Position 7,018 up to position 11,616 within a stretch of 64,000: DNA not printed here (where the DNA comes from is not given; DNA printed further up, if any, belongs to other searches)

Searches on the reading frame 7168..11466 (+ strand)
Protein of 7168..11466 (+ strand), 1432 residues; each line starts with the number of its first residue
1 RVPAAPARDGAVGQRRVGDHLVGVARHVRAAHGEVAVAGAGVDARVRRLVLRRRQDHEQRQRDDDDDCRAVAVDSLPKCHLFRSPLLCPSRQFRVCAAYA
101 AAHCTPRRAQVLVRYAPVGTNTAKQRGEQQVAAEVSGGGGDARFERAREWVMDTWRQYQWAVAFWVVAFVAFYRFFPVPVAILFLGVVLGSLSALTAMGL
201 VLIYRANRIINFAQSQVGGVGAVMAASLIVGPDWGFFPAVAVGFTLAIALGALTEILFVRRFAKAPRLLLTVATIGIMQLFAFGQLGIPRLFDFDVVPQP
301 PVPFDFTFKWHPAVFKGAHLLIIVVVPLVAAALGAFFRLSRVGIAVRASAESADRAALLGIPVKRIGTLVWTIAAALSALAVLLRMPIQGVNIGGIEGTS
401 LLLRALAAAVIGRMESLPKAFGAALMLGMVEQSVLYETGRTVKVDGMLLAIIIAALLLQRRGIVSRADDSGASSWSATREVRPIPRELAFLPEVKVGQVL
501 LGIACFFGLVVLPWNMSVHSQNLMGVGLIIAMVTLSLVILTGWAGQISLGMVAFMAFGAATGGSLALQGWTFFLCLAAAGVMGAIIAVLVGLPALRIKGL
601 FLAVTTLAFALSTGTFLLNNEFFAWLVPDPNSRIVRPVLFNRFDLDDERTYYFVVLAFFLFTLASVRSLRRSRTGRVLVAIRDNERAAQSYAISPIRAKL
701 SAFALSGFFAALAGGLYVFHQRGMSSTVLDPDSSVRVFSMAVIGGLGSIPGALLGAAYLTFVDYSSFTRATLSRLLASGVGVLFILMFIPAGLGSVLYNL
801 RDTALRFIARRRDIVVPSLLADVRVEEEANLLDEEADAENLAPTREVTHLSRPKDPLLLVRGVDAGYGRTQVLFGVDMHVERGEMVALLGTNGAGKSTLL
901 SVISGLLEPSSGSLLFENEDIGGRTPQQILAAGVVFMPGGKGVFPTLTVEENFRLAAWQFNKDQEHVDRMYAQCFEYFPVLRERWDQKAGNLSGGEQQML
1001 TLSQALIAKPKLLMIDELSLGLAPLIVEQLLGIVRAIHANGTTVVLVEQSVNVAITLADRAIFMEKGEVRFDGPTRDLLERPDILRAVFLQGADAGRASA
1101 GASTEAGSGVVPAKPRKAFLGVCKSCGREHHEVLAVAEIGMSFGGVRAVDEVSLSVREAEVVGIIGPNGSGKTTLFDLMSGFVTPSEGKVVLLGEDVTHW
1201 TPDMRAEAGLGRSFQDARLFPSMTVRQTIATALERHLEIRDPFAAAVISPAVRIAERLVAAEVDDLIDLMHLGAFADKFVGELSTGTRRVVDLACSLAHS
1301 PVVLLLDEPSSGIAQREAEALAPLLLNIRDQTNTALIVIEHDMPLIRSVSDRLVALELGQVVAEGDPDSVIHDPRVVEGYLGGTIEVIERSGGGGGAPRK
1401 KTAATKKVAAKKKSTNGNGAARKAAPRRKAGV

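Call 32: search_protein_families(library=pfam, proteins=[window:7168-11466:+], max_evalue=0.0001)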
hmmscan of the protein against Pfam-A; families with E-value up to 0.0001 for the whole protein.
window:7168-11466:+ (1432 aa): 8 families
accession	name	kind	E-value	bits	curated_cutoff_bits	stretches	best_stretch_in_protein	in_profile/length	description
PF02653.21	BPD_transp_2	-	1.6e-58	198.5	26.8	2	522-770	4-250/269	Branched-chain amino acid transport system / permease component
PF00005.33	ABC_tran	-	5.2e-58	195.9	25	2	875-1017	3-134/137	ABC transporter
PF13304.12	AAA_21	-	3e-16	60.8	27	0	989-1046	235-295/304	AAA domain, putative AbiEii toxin, Type IV TA system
PF13555.12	AAA_29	-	1.2e-10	41.4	27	0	877-911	16-50/61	P-loop containing region of AAA domain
PF13476.12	AAA_23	-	6.8e-07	30.6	27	0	1158-1179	18-39/201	AAA domain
PF13604.12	AAA_30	-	1.4e-05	25.3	27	0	1158-1228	17-76/191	AAA domain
PF13175.12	AAA_15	-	1.5e-05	25.2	32.1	0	1150-1197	15-65/374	AAA ATPase domain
PF12399.14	BCA_ABC_TP_C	-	6.8e-05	22.8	25.5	0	1360-1383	1-24/27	Branched-chain amino acid ATP-binding cassette transporter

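Call 52: search_protein_families(library=ncbifam, proteins=[window:7408-11466:+], max_evalue=0.001)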
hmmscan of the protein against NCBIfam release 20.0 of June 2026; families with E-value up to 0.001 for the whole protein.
window:7408-11466:+ (1352 aa): 197 families (the best 25 are shown)
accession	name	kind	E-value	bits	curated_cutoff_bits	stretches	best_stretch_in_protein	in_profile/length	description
TIGR03410.1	urea_trans_UrtE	equivalog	3.9e-92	307.9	285.8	2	780-998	3-219/230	urea ABC transporter ATP-binding subunit UrtE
NF008449.1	PRK11300.1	equivalog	4.3e-88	294.8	362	2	1051-1302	3-253/255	high-affinity branched-chain amino acid ABC transporter ATP-binding protein LivG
TIGR03411.1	urea_trans_UrtD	equivalog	2.8e-84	282.5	304.1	2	1053-1302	2-241/242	urea ABC transporter ATP-binding protein UrtD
NF008626.0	PRK11614.1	equivalog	1.7e-78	263.4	441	2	778-1010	6-235/237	high-affinity branched-chain amino acid ABC transporter ATP-binding protein LivF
TIGR04406.1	LPS_export_lptB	equivalog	4.9e-78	261.7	240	2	1054-1304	2-236/239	LPS export ABC transporter ATP-binding protein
TIGR03265.1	PhnT2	equivalog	6.6e-70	236.1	457.7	2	1052-1295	3-227/353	putative 2-aminoethylphosphonate ABC transporter ATP-binding protein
TIGR01188.1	drrA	subfamily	1.2e-68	231.6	312.45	2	1063-1289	3-210/302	daunorubicin resistance ABC transporter, ATP-binding protein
TIGR00968.1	3a0106s01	subfamily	3.6e-67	226.3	342.75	2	1055-1295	2-223/237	sulfate ABC transporter ATP-binding protein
TIGR04521.1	ECF_ATPase_2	equivalog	2.2e-64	217.3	330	2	790-1011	18-245/279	energy-coupling factor transporter ATPase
TIGR03864.1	PQQ_ABC_ATP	hypoth_equivalog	9.8e-64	215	302.25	2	778-1007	2-230/236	ABC transporter, ATP-binding subunit, PQQ-dependent alcohol dehydrogenase system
NF010068.0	PRK13548.1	equivalog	1.3e-63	214.6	261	2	777-1009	5-240/261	heme ABC transporter ATP-binding protein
NF006987.0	PRK09452.1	equivalog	1.4e-62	211.5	482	2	1048-1295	12-240/378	spermidine/putrescine ABC transporter ATP-binding protein PotA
NF033858.1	ABC2_perm_RbbA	equivalog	1.3e-61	208.7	1050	1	780-1327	4-520/909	ribosome-associated ATPase/putative transporter RbbA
NF008621.0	PRK11607.1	equivalog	2.1e-58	198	613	2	1052-1295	18-242/377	putrescine ABC transporter ATP-binding subunit PotG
NF007027.0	PRK09493.1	equivalog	7.6e-58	195.7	379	2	781-1004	5-229/240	glutamine ABC transporter ATP-binding protein GlnQ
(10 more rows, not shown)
